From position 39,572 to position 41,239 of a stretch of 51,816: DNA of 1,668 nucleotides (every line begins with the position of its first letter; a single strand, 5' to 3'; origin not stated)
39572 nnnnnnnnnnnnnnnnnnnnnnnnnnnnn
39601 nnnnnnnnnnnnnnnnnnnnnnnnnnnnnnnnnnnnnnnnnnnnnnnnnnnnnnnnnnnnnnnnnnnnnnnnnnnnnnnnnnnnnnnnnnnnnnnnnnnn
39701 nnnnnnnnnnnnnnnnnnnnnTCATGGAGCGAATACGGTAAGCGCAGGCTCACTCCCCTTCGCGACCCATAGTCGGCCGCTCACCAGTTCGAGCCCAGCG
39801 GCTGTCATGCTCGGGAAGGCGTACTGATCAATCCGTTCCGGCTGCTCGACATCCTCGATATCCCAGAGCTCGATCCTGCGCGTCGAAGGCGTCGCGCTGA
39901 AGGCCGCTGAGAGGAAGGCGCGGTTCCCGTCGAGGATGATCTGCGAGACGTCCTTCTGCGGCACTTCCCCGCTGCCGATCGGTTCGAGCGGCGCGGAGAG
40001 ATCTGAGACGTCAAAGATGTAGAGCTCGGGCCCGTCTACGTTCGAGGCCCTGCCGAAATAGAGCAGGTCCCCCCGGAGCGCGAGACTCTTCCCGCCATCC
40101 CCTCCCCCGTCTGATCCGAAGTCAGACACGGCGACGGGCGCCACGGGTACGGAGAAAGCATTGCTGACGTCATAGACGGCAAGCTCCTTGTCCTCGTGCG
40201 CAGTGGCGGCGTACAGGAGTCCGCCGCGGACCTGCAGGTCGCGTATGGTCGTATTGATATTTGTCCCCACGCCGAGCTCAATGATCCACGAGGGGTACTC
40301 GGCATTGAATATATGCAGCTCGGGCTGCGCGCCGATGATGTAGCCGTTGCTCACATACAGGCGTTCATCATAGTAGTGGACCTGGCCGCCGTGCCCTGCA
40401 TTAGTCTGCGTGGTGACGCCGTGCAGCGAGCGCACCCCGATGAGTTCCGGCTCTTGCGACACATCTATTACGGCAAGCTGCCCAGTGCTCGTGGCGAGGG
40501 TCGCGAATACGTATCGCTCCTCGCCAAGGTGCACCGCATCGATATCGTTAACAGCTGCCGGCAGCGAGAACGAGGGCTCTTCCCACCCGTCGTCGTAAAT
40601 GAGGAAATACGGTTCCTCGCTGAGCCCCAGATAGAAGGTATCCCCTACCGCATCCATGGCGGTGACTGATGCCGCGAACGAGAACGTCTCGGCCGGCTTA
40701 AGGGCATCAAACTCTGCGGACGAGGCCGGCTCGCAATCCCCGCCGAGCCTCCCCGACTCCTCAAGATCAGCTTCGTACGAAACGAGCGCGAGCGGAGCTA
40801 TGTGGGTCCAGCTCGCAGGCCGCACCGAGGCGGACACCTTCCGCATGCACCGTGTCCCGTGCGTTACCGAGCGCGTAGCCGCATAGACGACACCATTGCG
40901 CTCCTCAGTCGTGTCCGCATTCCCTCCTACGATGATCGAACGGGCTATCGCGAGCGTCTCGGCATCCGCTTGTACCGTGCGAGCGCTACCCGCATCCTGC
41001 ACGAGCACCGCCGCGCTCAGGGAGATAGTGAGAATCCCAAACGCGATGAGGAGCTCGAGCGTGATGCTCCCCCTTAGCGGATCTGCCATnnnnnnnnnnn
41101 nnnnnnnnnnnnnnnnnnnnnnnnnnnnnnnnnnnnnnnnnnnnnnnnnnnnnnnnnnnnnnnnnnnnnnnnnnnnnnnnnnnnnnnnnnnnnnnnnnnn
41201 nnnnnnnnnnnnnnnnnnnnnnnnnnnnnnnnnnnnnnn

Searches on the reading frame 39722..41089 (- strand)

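Call 89: search_protein_families(library=pfam, proteins=[window:39722-41089:-], max_evalue=0.001)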
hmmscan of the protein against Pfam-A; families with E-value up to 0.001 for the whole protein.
window:39722-41089:- (455 aa): 1 family
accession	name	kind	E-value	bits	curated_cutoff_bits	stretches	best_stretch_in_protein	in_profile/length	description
PF08309.17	LVIVD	-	7.6e-05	22.4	20.2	0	283-310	5-30/42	LVIVD repeat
